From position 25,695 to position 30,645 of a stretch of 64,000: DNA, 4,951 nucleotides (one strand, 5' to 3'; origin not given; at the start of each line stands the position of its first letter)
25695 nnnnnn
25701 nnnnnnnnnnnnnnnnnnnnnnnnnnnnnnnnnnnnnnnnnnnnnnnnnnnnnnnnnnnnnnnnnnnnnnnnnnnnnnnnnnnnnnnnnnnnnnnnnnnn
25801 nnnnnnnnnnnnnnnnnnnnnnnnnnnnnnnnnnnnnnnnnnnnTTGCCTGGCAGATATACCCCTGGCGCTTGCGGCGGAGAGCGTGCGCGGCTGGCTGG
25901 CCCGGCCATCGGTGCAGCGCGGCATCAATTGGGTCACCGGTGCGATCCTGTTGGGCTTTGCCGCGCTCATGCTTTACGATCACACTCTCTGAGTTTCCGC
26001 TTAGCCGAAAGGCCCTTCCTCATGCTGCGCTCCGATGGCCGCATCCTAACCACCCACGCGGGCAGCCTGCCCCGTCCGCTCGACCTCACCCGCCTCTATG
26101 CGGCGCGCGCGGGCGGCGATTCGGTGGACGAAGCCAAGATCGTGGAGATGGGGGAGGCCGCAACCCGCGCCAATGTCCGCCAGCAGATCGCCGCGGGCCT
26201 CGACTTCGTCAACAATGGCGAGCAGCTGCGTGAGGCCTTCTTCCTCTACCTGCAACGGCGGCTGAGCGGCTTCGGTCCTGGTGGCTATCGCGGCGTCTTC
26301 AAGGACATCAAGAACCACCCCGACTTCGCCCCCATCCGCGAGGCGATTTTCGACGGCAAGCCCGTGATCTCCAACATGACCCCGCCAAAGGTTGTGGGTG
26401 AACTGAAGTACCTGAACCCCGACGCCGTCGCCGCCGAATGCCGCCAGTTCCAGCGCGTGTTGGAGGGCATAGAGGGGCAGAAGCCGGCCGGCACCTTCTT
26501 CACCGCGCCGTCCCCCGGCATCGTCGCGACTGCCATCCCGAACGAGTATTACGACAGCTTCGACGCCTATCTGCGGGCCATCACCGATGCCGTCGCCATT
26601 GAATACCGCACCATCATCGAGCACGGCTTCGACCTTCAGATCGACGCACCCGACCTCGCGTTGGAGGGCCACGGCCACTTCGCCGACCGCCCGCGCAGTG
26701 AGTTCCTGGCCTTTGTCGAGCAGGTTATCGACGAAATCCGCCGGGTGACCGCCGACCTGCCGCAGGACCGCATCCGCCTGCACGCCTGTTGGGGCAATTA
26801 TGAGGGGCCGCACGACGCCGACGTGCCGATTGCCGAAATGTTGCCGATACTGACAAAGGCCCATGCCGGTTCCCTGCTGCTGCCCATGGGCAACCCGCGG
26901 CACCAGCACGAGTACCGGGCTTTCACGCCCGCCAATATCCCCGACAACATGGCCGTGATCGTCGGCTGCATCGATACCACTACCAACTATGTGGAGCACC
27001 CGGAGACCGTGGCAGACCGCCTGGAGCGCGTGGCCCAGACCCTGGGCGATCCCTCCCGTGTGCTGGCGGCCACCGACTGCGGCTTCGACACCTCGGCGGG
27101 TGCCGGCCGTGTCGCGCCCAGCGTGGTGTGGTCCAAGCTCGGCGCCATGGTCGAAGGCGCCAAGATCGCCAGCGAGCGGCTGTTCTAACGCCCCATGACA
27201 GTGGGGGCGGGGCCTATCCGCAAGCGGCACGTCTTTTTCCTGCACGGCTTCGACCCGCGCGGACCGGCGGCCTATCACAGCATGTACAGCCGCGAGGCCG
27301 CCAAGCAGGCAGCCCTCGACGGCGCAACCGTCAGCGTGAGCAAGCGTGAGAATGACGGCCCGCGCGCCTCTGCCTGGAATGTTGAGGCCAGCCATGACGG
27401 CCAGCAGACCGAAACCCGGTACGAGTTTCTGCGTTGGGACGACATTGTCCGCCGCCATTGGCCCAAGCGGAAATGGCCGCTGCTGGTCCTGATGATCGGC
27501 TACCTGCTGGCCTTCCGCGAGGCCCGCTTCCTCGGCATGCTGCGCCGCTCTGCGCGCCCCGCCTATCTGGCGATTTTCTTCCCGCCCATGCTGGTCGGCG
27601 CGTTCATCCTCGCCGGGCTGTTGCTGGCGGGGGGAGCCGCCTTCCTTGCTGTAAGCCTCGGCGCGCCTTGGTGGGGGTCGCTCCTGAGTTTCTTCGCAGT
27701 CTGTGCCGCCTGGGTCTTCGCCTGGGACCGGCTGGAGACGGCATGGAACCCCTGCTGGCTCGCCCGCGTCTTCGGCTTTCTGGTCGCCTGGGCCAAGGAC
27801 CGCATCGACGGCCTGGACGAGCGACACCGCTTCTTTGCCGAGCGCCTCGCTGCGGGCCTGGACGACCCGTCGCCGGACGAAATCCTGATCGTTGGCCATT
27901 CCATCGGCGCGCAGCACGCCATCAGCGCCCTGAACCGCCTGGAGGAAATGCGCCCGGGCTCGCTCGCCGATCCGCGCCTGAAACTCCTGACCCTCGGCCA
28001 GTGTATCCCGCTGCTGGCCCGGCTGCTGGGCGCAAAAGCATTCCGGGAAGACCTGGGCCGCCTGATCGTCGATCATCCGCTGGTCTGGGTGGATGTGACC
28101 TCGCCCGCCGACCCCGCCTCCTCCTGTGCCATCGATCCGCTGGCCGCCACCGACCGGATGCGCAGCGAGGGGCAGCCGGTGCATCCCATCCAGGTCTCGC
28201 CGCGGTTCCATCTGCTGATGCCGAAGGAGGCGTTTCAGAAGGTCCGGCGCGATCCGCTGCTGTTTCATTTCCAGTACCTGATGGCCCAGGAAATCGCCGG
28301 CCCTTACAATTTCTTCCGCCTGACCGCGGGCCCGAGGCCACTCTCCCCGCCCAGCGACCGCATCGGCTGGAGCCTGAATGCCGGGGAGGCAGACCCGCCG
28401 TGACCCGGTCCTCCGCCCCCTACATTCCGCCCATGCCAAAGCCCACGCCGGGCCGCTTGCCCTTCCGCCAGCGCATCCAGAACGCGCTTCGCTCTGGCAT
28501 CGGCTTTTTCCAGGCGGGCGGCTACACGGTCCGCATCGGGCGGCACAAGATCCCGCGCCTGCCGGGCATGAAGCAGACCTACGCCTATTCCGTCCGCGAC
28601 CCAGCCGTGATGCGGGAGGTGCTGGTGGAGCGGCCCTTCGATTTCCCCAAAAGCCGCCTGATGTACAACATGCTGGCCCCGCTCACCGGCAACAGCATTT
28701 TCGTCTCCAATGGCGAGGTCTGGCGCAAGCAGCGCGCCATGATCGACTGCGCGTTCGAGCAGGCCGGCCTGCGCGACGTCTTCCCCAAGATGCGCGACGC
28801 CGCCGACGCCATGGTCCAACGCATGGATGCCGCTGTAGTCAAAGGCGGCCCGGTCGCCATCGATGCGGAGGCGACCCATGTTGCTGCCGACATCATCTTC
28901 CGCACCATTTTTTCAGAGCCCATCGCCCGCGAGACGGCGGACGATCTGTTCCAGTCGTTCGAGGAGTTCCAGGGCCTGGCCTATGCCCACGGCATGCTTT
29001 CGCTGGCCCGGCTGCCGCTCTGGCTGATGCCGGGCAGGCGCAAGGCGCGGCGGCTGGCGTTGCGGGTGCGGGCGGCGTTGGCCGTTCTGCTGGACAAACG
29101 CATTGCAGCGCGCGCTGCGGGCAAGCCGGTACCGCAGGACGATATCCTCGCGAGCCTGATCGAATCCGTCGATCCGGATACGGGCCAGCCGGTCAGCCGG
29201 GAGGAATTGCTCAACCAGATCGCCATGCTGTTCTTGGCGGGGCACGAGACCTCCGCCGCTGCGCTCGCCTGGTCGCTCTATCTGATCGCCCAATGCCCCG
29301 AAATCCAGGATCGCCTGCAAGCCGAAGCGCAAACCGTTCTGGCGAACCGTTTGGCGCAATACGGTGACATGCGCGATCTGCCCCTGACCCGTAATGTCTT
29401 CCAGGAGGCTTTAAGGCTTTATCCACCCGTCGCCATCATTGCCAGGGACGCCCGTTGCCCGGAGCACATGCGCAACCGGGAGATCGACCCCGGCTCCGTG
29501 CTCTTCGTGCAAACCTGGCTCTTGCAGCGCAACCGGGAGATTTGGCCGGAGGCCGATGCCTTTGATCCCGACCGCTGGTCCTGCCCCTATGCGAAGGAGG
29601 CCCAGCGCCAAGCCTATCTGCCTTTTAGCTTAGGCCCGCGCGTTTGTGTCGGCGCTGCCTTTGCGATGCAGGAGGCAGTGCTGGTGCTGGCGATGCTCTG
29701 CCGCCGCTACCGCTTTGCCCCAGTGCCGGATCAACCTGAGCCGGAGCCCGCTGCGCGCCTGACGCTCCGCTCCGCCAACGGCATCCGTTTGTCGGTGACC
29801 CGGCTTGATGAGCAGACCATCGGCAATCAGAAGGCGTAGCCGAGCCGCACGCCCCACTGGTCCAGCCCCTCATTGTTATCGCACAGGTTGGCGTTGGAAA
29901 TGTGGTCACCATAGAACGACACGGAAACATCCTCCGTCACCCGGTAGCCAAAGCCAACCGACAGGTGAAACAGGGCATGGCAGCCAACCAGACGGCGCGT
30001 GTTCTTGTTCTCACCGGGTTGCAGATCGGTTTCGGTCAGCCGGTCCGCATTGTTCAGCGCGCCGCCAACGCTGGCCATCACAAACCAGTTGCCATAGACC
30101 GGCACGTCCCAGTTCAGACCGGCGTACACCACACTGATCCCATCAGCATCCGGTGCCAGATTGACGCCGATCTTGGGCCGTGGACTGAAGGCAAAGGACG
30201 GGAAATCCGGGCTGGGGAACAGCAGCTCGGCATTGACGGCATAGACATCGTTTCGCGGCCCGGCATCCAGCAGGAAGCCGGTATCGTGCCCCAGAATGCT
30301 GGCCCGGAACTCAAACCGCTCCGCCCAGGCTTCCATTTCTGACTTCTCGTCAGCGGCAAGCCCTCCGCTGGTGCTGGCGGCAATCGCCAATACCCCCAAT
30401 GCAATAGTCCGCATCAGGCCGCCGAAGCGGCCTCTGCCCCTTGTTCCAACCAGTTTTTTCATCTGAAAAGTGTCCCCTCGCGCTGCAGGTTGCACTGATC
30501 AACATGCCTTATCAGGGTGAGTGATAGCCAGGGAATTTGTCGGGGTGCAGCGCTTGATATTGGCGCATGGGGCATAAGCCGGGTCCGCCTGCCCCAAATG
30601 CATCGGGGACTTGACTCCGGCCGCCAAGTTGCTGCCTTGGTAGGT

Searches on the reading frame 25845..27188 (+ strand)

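Call 40: search_protein_families(library=pfam, proteins=[window:25845-27188:+], max_evalue=0.001)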
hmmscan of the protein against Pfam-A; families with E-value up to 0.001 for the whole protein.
window:25845-27188:+ (447 aa): 1 family
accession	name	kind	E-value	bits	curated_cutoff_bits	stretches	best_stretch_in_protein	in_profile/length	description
PF01717.24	Meth_synt_2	-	0.00018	21.3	21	0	369-439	259-322/324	Cobalamin-independent synthase, Catalytic domain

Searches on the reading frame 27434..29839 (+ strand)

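Call 40: search_protein_families(library=pfam, proteins=[window:27434-29839:+], max_evalue=0.001)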
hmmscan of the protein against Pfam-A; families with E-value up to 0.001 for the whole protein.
window:27434-29839:+ (801 aa): 1 family
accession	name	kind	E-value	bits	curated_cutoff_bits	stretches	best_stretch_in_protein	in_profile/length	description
PF00067.27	p450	-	4.2e-69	233.9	22.8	1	379-774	41-447/462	Cytochrome P450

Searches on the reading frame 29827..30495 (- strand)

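Call 40: search_protein_families(library=pfam, proteins=[window:29827-30495:-], max_evalue=0.001)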
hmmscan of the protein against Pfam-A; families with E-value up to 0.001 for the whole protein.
window:29827-30495:- (222 aa): 1 family
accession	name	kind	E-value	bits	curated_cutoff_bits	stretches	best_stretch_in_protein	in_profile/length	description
PF09411.16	PagL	-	2.6e-14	53.9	23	1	136-220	60-135/136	Lipid A 3-O-deacylase (PagL)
